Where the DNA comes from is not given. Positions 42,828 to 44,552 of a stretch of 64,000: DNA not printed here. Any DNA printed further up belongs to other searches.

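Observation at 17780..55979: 38-kb polysaccharide locus mixes Wza/Wzc/CpsB and a Wzy/WaaL-like protein with a Wzm/Wzt ABC exporter, but has no Wzx and no initiating transferase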

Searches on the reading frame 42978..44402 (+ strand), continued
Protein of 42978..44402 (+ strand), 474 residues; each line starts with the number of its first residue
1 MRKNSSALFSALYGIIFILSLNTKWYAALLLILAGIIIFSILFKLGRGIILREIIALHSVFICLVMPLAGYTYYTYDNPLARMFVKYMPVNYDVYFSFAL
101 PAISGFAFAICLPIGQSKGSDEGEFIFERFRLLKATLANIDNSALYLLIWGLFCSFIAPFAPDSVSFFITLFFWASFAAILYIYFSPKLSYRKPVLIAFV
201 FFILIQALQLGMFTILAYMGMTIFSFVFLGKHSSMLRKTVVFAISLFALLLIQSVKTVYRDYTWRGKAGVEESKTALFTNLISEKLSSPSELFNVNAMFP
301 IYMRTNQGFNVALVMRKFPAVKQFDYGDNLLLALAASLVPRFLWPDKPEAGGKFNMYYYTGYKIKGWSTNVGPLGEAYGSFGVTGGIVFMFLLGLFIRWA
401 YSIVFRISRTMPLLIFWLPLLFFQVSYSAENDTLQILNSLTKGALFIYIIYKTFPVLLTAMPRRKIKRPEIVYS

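Call 42: search_protein_families(library=ncbifam, alignment_id=A1, max_evalue=0.01)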
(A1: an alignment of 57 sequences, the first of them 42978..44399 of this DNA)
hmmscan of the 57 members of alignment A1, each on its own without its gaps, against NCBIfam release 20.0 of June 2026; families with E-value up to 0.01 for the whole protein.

A. member 1, window:42978-44399:+ (474 aa): 1 family
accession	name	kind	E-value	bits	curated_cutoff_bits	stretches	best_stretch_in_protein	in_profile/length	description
TIGR04370.1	glyco_rpt_poly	subfamily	1.2e-05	24.5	40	1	290-425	242-372/396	oligosaccharide repeat unit polymerase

B. families by the number of members that match (of 57 scanned): 2 families
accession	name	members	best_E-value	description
TIGR04370.1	glyco_rpt_poly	44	3e-11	oligosaccharide repeat unit polymerase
NF033860.0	Wzy_O6_O28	1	2.4e-06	oligosaccharide repeat unit polymerase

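Call 43: find_related_loci(query=A1, collection=genome_contigs, flank=10000)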
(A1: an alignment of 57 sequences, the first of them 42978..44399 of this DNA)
Query A1 (474 aa) in genome_contigs; peptide patterns used: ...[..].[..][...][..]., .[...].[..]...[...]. (x = any residue, [..] = any of these).
123 stretches matched a pattern; 84 encode a relative of the query (tblastn E <= 1e-3); the best 80 are kept; 80 distinct loci.
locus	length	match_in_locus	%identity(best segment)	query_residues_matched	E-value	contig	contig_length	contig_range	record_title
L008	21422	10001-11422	73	1-474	0e+0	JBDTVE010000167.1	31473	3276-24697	MAG: Bacteroidota bacterium isolate cluster3_bin.60 NODE_4181_length_31473_cov_8.389936, whole genome shotgun sequence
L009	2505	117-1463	53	15-464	6e-168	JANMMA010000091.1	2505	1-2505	MAG: Sphingobacteriales bacterium isolate OTE_58_metabat_58 OTE_58_k141_1023331, whole genome shotgun sequence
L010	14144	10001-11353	53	3-455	4e-154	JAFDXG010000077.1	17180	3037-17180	MAG: Bacteroidetes bacterium isolate SZAS-19 CK_MAG-59__77__length-17180, whole genome shotgun sequence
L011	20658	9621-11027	54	3-469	6e-154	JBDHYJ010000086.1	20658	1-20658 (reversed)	MAG: Chitinophagaceae bacterium isolate AS-MESO-3CA.137 NODE_11133_length_20658_cov_15.699480, whole genome shotgun sequ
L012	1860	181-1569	52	1-468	3e-165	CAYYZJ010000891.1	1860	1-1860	MAG TPA_asm: uncultured Flavitalea sp. isolate binchicken_co84_82 genome assembly, contig: k141_2143189, whole genome sh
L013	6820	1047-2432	53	3-468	8e-152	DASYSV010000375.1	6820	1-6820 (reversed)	MAG TPA_asm: Puia sp. isolate SMAG_U4548 k141_1870441, whole genome shotgun sequence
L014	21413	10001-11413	51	1-468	1e-148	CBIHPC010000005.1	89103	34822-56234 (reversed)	MAG TPA_asm: uncultured Niastella sp. isolate SRR18156214_maxbin2_6 genome assembly, contig: ERZ27336874.59, whole genom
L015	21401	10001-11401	50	1-467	4e-148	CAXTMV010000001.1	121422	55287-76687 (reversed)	MAG TPA_asm: uncultured Flavihumibacter sp. isolate public_SRR14722149_metawrap_bin.6 genome assembly, contig: public_SR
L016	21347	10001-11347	54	8-455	4e-147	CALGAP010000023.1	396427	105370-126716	MAG TPA_asm: uncultured Chitinophagaceae bacterium isolate SRR4028139_bin.74_CONCOCT_v1.1_MAG genome assembly, contig: E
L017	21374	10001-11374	51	5-465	5e-147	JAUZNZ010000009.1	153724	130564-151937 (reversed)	MAG: Bacteroidota bacterium isolate bin9(0d) AEDEMCPJ_9, whole genome shotgun sequence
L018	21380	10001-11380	49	3-469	1e-146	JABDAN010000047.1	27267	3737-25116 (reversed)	MAG: Bacteroidetes bacterium isolate BWOrgHeat_Nextera54_MAG4 3300020658.a:Ga0206938_1078, whole genome shotgun sequence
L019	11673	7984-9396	49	1-470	4e-146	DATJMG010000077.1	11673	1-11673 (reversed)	MAG TPA_asm: Puia sp. isolate SMAG_U14829 k141_1687062, whole genome shotgun sequence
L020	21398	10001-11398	51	3-469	7e-146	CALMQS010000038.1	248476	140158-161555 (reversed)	MAG TPA_asm: uncultured Sphingobacteriales bacterium isolate SRR1763383_bin.86_CONCOCT_v1.1_MAG genome assembly, contig:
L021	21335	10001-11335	50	9-455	2e-145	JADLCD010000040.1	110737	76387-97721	MAG: Chitinophagaceae bacterium isolate SJ21 c_000000426009, whole genome shotgun sequence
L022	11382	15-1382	51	8-467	3e-145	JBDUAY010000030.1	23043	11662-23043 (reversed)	MAG: Bacteroidota bacterium isolate cluster4_bin.201 NODE_3692_length_23043_cov_8.808204, whole genome shotgun sequence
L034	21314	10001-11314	51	26-467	3e-140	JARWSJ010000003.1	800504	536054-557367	Chitinophagaceae bacterium 26-R-25 NODE_3_length_800504_cov_205.067341, whole genome shotgun sequence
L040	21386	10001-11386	49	8-469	2e-138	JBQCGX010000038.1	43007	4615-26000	MAG: Agriterribacter sp. isolate bin636 k127_2784647, whole genome shotgun sequence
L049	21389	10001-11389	49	3-472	2e-134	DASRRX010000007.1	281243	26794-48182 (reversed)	MAG TPA_asm: Puia sp. isolate SMAG_U5183 k141_2778222, whole genome shotgun sequence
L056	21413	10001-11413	47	3-472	3e-129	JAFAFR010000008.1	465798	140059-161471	MAG: Bacteroidetes bacterium isolate OH_SBlB_183 k127_983717, whole genome shotgun sequence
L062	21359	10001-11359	44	1-455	1e-121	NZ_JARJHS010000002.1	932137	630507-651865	Pollutibacter soli strain JS81 spades_K_25_97_2, whole genome shotgun sequence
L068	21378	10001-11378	51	3-464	2e-123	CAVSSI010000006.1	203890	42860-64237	MAG: uncultured Bacteroidetes bacterium isolate MFD05513.bin.3.311 genome assembly, contig: contig_38189, whole genome s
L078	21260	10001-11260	36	28-457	1e-78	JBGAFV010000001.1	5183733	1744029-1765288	MAG: Chitinophagaceae bacterium isolate MAG_MBR_H125.016 MBRH125-16_opera_contig_1, whole genome shotgun sequence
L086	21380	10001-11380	44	8-468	1e-118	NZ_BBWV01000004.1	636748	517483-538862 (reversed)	Flavihumibacter petaseus NBRC 106054, whole genome shotgun sequence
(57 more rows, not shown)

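Call 46: search_protein_families(library=pfam, proteins=[L015:3706-4866:+, L017:975-2057:+, L020:14620-15756:+, L034:13725-14831:+, L034:16740-17900:+, L040:2487-3614:+, L049:2692-4206:+, L062:2172-3233:+, L068:2-1495:+, L078:4428-5633:+], max_evalue=0.01)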
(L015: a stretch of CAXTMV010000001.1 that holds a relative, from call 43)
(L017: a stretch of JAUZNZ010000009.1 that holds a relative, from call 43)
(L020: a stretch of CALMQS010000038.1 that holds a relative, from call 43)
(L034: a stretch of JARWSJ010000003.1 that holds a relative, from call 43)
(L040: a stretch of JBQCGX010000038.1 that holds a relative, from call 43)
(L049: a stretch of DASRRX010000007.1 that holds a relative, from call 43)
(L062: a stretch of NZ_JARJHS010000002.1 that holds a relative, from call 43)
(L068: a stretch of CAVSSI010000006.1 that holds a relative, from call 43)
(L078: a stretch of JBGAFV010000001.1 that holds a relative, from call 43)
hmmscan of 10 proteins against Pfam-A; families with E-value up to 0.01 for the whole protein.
L015:3706-4866:+ (386 aa): 1 family
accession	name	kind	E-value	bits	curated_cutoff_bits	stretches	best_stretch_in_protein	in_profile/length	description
PF01757.29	Acyl_transf_3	-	2.6e-23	83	31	1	41-349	2-300/326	Acyltransferase domain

L017:975-2057:+ (360 aa): 1 family
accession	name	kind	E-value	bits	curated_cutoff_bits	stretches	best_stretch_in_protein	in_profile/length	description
PF01757.29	Acyl_transf_3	-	4.7e-24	85.5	31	1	6-326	2-320/326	Acyltransferase domain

L020:14620-15756:+ (378 aa): 1 family
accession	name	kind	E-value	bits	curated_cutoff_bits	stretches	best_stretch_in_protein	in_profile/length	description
PF01757.29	Acyl_transf_3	-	3.5e-31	108.9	31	1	7-334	2-321/326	Acyltransferase domain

L034:13725-14831:+ (368 aa): 1 family
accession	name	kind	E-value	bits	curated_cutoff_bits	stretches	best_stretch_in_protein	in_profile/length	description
PF01757.29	Acyl_transf_3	-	1.4e-23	83.9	31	1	26-344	9-322/326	Acyltransferase domain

L034:16740-17900:+ (386 aa): 1 family
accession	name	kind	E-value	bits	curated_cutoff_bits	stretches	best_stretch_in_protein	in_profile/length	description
PF01757.29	Acyl_transf_3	-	3.5e-27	95.8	31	1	26-369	2-323/326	Acyltransferase domain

L040:2487-3614:+ (375 aa): 1 family
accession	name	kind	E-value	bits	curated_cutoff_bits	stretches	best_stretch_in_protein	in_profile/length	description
PF01757.29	Acyl_transf_3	-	1.1e-25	90.9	31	1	17-355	3-325/326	Acyltransferase domain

L049:2692-4206:+ (504 aa): 2 families
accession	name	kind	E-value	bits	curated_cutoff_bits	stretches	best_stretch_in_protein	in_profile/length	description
PF03062.24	MBOAT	-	7.8e-26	91.6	27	1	169-368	84-303/337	MBOAT, membrane-bound O-acyltransferase family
PF13813.11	MBOAT_2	-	1.9e-06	28.5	25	1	281-341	4-66/85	Membrane bound O-acyl transferase family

L062:2172-3233:+ (353 aa): 1 family
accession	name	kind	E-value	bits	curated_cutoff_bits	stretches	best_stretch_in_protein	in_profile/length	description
PF01757.29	Acyl_transf_3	-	6.8e-28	98.1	31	1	7-334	3-323/326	Acyltransferase domain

L068:2-1495:+ (497 aa): 1 family
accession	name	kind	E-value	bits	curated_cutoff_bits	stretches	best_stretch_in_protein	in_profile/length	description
PF04932.20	Wzy_C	-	0.0021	18.3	31.7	1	118-187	3-77/149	O-Antigen ligase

L078:4428-5633:+ (401 aa): 1 family
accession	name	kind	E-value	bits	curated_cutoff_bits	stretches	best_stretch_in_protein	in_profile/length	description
PF01757.29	Acyl_transf_3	-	1.4e-17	64.2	31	1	38-364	3-312/326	Acyltransferase domain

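Call 65: search_protein_families(library=pfam, proteins=[L056:4730-5962:+, L056:5893-7218:+, L056:7248-8003:+, L056:8005-8814:+, L056:8820-9995:+, L056:12399-14723:+, L086:18170-19609:-, L086:6310-7530:+, L086:7531-8811:+, L078:19887-21209:+], max_evalue=0.001)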
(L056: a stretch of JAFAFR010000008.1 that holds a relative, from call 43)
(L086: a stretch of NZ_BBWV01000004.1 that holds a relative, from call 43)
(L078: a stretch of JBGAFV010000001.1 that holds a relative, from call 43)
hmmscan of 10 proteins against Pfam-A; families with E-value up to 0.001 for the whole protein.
L056:4730-5962:+ (410 aa): 2 families
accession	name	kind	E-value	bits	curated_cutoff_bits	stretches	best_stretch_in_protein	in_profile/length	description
PF13692.12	Glyco_trans_1_4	-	2.7e-05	24.9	27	1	229-368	4-141/142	Glycosyl transferases group 1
PF13524.12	Glyco_trans_1_2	-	0.00011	22.6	25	1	244-392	4-138/144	Glycosyl transferase-like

L056:5893-7218:+ (441 aa): 0 families

L056:7248-8003:+ (251 aa): 0 families

L056:8005-8814:+ (269 aa): 0 families

L056:8820-9995:+ (391 aa): 4 families
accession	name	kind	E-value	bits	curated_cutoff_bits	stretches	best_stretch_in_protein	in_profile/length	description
PF00534.26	Glycos_transf_1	-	1.2e-32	113.3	26.4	1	201-366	3-170/172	Glycosyl transferases group 1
PF13692.12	Glyco_trans_1_4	-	1.3e-25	90.7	27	1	215-353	3-141/142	Glycosyl transferases group 1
PF20706.3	GT4-conflict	-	2.6e-06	27.1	26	1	253-330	247-323/385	Family 4 Glycosyltransferase in conflict systems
PF13439.12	Glyco_transf_4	-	0.00026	21.5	28.5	1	80-190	55-170/170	Glycosyltransferase Family 4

L056:12399-14723:+ (774 aa): 2 families
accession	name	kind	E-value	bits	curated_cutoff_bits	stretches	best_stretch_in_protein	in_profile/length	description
PF12708.12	Pect-lyase_RHGA_epim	-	1e-16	61.8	27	1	33-237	1-194/213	Rhamnogalacturonase A/epimerase, pectate lyase-like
PF13229.12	Beta_helix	-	3.4e-06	27.2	25.9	2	189-323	6-138/158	Right handed beta helix region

L086:18170-19609:- (479 aa): 1 family
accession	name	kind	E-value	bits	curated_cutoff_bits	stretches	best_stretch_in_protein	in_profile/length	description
PF13229.12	Beta_helix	-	9.5e-09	35.5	25.9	1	193-342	27-149/158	Right handed beta helix region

L086:6310-7530:+ (406 aa): 0 families

L086:7531-8811:+ (426 aa): 0 families

L078:19887-21209:+ (440 aa): 4 families
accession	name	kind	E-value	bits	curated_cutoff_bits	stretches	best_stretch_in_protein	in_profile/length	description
PF03721.20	UDPG_MGDP_dh_N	-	2.8e-33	115.5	27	1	25-200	2-184/187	UDP-glucose/GDP-mannose dehydrogenase family, NAD binding domain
PF00984.24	UDPG_MGDP_dh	-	5.1e-23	81.4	25.4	1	219-307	2-93/94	UDP-glucose/GDP-mannose dehydrogenase family, central domain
PF03720.21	UDPG_MGDP_dh_C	-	1.1e-17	64.7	30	1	332-429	2-102/103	UDP-glucose/GDP-mannose dehydrogenase family, UDP binding domain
PF01210.29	NAD_Gly3P_dh_N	-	8.6e-05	23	23.1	0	25-123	1-100/158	NAD-dependent glycerol-3-phosphate dehydrogenase N-terminus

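Call 82: search_protein_representatives(alignment_id=A1)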
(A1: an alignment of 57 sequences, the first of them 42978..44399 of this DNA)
Query: 57 sequences, 476 profile positions. Proteins with E-value up to 0.001 (for the whole library): 2836; up to 1e-10: 932; up to 1e-30: 498. The best 150 are listed.
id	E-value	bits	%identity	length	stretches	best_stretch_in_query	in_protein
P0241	2.0e-198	676.6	-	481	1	4-465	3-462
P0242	2.6e-162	557.5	-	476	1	6-468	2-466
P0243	2.4e-159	547.7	-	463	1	3-459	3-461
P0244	1.5e-155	535.2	-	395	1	88-462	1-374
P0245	1.6e-155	535.1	-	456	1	8-461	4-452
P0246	1.6e-153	528.5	-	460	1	8-460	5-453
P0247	1.3e-151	522.2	-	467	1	6-465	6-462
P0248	4.9e-151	520.3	-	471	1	10-469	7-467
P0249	2.2e-147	508.3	-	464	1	30-469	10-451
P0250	8.2e-146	503.1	-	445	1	13-457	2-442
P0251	3.4e-135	468.1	-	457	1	8-459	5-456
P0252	8.3e-133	460.2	-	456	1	7-456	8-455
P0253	1.1e-132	459.9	-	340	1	5-341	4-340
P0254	2.2e-125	435.7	-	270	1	212-469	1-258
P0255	2.4e-125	435.6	-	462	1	10-466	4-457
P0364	9.3e-59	216.0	-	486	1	3-450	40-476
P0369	1.4e-58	215.4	-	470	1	5-458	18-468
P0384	3.6e-56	207.5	-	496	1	30-448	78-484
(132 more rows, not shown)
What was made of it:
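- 42978..44402 (+): 474-aa polytopic membrane protein, a member of a large Pfam-less family related to Wzy-type repeat-unit polymerases. There are 2836 representative clusters at E<=1e-3 (call 82).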

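Call 84: search_protein_families(library=pfam, alignment_id=A4, max_evalue=0.01)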
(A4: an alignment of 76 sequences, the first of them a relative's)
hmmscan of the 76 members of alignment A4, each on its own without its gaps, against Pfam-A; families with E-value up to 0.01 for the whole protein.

A. member 1, P0300 (465 aa): 0 families

B. families by the number of members that match (of 76 scanned): 4 families
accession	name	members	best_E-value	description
PF14296.11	O-ag_pol_Wzy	6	6.3e-07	O-antigen polysaccharide polymerase Wzy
PF01901.21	O_anti_polymase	1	5.1e-07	Putative O-antigen polymerase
PF19982.4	DUF6418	1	0.0017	Family of unknown function (DUF6418)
PF02233.22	PNTB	1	0.0051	NAD(P) transhydrogenase beta subunit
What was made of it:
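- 42978..44402 (+): Distant relatives hit PF14296/PF01901 and never PF04932 (call 84).
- On Wzx/Wzy-dependent polysaccharide pathway: PF14296/PF01901 are hit by 7 of 76 distant relatives (call 84).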

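Call 85: find_encoding_contigs(protein=P0384, flank=10000, max_places=2)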
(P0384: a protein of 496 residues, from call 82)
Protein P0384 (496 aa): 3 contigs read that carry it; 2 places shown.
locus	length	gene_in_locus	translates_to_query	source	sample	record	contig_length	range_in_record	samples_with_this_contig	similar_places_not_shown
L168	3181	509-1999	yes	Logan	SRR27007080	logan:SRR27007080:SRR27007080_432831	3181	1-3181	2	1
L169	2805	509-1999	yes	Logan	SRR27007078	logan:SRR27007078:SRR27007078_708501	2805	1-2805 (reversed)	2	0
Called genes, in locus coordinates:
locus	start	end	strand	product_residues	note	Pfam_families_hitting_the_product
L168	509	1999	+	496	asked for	PF14296:O-ag_pol_Wzy (weak)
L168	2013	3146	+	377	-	PF01075:Glyco_transf_9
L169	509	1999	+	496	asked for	PF14296:O-ag_pol_Wzy (weak)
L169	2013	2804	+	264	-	?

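Call 86: find_encoding_contigs(protein=P0364, flank=10000, max_places=2)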
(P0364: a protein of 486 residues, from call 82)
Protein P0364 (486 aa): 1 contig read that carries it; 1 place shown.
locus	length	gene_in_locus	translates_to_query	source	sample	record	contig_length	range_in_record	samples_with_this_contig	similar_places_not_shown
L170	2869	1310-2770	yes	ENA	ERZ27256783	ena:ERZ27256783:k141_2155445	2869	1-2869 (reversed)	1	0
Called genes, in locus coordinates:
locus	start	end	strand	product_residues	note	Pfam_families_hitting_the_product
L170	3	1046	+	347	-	?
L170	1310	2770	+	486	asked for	-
